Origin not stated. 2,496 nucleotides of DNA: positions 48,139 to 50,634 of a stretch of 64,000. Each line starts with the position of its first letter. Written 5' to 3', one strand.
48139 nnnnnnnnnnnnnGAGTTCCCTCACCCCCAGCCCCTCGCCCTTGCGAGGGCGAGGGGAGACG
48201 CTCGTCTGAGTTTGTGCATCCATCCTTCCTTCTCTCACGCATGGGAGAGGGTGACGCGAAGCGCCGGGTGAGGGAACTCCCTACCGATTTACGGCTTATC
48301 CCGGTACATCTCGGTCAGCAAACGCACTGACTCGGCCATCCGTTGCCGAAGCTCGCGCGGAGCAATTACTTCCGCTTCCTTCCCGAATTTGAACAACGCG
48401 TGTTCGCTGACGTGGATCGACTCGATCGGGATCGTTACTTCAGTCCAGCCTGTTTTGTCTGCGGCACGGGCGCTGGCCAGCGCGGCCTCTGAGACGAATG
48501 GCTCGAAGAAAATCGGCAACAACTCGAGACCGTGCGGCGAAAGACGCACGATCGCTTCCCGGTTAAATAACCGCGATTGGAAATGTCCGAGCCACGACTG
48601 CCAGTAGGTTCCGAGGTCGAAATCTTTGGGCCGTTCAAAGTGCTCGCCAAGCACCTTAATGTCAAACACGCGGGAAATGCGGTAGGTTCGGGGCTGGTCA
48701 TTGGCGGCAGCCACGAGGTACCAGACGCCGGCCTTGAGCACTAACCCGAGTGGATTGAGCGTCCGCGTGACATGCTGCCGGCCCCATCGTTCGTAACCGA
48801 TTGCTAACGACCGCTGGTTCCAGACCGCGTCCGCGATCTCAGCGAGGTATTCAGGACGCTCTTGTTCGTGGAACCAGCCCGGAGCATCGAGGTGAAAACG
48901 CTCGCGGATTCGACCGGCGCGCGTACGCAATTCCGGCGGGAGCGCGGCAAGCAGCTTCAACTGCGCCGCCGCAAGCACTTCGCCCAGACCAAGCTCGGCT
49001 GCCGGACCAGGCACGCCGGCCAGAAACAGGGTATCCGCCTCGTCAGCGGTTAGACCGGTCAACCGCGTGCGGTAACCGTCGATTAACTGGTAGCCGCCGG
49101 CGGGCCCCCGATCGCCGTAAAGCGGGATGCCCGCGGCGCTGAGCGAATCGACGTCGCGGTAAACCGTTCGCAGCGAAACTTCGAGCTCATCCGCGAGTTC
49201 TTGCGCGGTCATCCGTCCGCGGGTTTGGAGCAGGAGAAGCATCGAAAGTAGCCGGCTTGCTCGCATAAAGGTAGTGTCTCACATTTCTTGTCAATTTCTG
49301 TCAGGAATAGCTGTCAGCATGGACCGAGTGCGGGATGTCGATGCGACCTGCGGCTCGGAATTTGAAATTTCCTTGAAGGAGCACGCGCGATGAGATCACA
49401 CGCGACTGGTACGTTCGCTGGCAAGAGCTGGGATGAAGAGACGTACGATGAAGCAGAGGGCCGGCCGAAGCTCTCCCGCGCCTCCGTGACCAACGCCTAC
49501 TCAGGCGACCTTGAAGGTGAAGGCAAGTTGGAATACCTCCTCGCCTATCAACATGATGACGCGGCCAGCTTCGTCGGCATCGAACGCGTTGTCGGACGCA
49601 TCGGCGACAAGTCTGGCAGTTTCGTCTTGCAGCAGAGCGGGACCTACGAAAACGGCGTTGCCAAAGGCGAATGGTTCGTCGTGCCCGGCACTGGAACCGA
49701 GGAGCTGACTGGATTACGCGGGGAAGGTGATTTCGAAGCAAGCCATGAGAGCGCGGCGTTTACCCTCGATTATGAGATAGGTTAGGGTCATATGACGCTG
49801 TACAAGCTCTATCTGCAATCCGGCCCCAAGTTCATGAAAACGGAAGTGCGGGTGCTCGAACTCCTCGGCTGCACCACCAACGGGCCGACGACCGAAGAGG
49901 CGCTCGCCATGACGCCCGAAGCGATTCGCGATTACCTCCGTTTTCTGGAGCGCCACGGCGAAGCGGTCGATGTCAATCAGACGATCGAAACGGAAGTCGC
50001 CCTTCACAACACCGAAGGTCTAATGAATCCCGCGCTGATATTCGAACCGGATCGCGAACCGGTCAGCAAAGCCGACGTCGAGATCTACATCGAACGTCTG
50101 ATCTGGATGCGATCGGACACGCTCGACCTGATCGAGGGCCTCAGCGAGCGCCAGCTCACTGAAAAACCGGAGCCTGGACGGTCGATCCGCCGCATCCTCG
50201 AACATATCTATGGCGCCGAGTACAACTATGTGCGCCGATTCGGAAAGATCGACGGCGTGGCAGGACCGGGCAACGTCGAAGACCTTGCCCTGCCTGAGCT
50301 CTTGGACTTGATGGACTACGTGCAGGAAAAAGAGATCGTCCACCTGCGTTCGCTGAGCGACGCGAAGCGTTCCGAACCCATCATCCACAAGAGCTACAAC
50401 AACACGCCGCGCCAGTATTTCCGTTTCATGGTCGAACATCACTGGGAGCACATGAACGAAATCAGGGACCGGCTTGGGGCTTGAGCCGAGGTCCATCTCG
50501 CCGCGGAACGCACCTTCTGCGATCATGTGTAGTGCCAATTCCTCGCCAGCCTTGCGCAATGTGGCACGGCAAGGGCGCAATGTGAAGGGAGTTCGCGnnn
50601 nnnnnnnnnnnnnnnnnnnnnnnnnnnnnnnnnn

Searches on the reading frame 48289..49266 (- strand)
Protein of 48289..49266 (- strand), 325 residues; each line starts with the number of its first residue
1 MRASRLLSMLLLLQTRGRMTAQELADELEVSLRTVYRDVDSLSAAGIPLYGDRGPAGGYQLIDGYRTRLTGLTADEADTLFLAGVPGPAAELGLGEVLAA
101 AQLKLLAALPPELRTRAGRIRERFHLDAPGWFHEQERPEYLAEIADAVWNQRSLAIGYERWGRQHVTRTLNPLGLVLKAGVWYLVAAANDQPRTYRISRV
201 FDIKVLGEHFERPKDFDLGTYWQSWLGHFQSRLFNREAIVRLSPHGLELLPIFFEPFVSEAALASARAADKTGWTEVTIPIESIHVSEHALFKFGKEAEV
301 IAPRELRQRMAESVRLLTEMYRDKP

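Call 24: search_protein_families(library=pfam, max_evalue=0.00001, proteins=[window:48289-49266:-])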
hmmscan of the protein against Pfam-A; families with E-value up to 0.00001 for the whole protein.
window:48289-49266:- (325 aa): 4 families
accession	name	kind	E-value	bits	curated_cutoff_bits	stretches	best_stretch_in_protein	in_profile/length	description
PF13280.12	WYL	-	4.6e-19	68.6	21.8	1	139-205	1-70/70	WYL domain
PF08279.18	HTH_11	-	8.5e-17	61.2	25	1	5-60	1-55/55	HTH domain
PF25583.1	WCX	-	1.2e-11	45.2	23.9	1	237-315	4-73/76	WCX domain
PF12840.13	HTH_20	-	6.1e-07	29.8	27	1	8-47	8-47/51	Helix-turn-helix domain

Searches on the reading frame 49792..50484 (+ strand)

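Call 24: search_protein_families(library=pfam, max_evalue=0.00001, proteins=[window:49792-50484:+])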
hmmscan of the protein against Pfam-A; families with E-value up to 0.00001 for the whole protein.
window:49792-50484:+ (230 aa): 2 families
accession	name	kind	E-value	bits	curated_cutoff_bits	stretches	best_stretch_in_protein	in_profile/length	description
PF12867.12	DinB_2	-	4.4e-13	50.2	24.8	1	103-224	2-128/128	DinB superfamily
PF05163.17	DinB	-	3.1e-08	34.2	23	1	101-221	10-135/165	DinB family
